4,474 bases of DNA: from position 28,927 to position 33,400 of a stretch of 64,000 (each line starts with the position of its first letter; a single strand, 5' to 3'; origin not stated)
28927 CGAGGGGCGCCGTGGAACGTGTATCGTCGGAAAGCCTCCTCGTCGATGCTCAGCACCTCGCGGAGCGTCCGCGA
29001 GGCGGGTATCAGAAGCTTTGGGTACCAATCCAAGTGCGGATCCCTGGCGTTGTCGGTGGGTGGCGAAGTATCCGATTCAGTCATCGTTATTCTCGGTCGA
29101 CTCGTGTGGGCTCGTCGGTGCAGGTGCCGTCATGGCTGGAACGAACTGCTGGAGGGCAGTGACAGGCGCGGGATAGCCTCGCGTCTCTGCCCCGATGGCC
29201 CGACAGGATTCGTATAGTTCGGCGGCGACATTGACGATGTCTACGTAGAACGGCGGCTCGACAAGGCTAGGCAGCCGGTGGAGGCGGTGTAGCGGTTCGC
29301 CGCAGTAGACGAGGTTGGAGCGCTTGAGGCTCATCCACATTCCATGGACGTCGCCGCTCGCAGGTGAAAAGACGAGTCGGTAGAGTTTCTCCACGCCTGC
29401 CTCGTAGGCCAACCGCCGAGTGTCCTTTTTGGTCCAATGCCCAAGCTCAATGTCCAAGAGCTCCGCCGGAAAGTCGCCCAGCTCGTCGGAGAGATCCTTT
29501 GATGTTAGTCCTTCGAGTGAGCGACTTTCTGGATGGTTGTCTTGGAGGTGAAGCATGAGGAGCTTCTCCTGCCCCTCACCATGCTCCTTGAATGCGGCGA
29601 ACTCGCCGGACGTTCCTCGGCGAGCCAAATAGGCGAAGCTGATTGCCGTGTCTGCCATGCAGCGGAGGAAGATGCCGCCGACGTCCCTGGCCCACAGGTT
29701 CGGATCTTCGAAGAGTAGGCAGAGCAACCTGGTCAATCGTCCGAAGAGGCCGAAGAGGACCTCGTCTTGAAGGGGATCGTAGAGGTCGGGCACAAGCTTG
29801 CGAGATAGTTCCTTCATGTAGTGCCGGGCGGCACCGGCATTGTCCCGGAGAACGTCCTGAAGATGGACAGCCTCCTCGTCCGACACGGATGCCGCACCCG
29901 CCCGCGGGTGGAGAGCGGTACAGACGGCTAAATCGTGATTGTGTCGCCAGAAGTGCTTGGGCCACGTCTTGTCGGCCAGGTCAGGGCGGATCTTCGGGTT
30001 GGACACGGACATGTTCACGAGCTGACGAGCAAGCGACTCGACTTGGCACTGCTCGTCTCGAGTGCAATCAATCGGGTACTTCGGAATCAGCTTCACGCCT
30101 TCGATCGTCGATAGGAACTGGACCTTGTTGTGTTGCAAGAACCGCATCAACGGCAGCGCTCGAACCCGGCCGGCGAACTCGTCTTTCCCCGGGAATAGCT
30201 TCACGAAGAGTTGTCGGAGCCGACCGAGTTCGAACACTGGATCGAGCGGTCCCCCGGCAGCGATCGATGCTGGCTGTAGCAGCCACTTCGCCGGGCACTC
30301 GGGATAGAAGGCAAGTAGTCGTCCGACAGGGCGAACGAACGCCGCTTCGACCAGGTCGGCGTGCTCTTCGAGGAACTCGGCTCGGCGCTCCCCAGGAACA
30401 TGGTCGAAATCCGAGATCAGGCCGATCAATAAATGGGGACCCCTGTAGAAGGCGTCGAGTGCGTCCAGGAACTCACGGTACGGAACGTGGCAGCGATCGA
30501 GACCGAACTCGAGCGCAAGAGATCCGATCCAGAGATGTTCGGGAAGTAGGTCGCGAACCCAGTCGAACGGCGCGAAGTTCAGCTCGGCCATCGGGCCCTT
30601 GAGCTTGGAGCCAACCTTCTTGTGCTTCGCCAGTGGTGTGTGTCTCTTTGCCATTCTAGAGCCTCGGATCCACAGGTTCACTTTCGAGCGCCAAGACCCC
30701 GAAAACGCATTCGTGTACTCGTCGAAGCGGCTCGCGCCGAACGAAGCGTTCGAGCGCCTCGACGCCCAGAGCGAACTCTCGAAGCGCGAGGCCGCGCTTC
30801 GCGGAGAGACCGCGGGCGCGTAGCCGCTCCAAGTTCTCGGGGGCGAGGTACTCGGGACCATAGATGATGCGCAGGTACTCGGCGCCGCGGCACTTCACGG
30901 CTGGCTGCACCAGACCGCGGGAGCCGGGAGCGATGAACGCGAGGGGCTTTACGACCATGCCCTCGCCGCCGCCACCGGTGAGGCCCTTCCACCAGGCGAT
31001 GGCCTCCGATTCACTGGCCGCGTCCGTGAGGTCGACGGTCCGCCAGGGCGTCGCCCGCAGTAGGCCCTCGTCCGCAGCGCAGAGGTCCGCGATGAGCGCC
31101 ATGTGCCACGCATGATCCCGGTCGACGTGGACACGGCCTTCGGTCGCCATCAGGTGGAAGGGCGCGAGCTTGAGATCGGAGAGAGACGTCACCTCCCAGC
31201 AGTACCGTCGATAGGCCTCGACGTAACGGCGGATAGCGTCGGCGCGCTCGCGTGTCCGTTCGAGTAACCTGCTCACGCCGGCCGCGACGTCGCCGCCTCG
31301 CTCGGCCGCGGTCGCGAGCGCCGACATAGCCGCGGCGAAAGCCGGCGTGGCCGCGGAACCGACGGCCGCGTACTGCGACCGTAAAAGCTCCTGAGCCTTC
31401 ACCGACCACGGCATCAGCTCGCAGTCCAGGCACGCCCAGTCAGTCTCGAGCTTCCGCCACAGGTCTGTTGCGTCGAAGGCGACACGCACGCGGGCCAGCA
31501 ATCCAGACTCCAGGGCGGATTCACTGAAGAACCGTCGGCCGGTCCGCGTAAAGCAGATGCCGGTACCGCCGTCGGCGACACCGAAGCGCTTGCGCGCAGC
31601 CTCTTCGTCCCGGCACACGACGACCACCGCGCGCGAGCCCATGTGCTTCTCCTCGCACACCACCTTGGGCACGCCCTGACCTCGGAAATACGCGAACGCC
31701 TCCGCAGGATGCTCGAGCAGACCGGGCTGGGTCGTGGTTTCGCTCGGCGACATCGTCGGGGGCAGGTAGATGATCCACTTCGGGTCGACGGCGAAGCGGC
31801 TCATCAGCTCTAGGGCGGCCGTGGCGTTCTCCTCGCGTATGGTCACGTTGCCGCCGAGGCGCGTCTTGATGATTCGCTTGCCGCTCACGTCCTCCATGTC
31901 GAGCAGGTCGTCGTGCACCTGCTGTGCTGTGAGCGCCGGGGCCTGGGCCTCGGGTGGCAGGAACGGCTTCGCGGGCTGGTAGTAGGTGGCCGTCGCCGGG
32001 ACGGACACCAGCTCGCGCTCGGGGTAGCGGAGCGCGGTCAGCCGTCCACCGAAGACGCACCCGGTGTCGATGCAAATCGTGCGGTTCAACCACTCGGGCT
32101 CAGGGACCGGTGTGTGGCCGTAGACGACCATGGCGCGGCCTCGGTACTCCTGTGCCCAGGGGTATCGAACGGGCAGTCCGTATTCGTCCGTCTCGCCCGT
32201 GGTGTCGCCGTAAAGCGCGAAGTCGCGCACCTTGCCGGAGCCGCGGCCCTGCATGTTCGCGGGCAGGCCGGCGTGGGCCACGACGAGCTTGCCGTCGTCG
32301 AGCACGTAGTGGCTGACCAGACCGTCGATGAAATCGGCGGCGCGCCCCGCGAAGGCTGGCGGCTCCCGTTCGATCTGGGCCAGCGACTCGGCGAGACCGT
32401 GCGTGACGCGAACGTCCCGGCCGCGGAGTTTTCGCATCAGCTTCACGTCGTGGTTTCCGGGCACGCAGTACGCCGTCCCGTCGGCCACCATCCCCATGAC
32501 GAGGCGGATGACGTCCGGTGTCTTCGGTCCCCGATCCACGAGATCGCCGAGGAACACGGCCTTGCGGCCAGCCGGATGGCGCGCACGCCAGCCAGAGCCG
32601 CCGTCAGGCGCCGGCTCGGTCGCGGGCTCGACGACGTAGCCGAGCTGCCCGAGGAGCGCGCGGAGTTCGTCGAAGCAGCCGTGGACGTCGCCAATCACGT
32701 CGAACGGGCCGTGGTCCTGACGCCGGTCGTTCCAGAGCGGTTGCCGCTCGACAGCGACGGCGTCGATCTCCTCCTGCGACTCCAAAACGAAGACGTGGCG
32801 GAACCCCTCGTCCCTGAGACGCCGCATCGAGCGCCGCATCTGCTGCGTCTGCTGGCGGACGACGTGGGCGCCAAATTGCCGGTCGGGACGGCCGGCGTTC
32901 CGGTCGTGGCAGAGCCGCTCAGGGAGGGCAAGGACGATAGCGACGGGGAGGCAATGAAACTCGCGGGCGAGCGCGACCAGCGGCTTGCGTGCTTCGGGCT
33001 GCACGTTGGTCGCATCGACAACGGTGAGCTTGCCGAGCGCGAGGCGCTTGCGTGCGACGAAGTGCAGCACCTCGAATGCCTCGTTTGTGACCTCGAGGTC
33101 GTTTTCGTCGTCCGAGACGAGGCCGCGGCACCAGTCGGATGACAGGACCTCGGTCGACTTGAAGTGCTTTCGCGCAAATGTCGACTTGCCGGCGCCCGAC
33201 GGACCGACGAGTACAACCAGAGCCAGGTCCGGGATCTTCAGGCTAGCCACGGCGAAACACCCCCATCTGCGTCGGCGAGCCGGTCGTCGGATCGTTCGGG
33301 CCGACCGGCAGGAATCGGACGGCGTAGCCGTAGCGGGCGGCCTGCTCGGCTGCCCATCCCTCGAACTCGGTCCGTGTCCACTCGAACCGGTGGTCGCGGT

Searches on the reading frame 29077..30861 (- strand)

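Call 44: search_protein_families(library=pfam, proteins=[window:29077-30861:-], max_evalue=0.001)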
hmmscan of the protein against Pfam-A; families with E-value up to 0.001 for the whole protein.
window:29077-30861:- (594 aa): 1 family
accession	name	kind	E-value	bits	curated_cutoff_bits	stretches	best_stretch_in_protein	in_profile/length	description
PF18928.5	DUF5677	-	6.9e-17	62.5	27.1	1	366-515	1-158/166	Family of unknown function (DUF5677)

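Call 61: search_protein_families(library=padloc, proteins=[window:29077-30861:-], max_evalue=0.0001)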
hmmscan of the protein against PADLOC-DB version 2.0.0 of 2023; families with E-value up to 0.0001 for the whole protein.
window:29077-30861:- (594 aa): 1 family
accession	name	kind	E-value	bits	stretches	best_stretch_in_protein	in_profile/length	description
PDLC03826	DitA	-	1.7e-16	58.1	1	76-533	5-444/486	-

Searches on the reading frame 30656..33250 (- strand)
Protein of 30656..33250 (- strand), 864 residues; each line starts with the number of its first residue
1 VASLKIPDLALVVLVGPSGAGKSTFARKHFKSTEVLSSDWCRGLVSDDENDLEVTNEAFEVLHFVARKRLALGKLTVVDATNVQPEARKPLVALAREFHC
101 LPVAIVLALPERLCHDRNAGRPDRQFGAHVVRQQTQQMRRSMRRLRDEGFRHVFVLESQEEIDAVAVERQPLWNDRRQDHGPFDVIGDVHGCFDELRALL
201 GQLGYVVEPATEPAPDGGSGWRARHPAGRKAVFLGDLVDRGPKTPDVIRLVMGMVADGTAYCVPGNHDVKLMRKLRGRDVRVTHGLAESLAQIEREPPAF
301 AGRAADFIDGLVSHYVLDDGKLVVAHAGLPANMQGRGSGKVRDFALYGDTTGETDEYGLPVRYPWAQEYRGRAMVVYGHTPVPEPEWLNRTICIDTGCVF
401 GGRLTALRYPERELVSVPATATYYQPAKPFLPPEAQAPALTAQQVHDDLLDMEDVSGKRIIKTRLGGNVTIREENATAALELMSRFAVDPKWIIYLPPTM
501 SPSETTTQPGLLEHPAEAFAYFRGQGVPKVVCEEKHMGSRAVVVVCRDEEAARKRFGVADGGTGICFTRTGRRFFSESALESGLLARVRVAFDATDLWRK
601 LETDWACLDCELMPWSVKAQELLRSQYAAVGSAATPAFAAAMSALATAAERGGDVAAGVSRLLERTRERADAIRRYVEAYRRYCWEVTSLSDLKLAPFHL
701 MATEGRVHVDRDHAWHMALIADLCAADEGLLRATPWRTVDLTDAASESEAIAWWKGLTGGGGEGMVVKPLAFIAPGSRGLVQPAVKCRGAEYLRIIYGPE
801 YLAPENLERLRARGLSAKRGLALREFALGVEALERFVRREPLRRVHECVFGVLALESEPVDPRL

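Call 44: search_protein_families(library=pfam, proteins=[window:30656-33250:-], max_evalue=0.001)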
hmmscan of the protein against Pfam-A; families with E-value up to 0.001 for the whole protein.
window:30656-33250:- (864 aa): 3 families
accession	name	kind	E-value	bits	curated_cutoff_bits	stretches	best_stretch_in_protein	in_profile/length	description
PF16542.10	PNKP_ligase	-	4.4e-182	605.9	28.2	1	478-859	1-377/377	PNKP adenylyltransferase domain, ligase domain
PF13671.12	AAA_33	-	1e-28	100.9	27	1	11-144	1-142/143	AAA domain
PF00149.33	Metallophos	-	1e-13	52.6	21.5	1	182-383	2-191/191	Calcineurin-like phosphoesterase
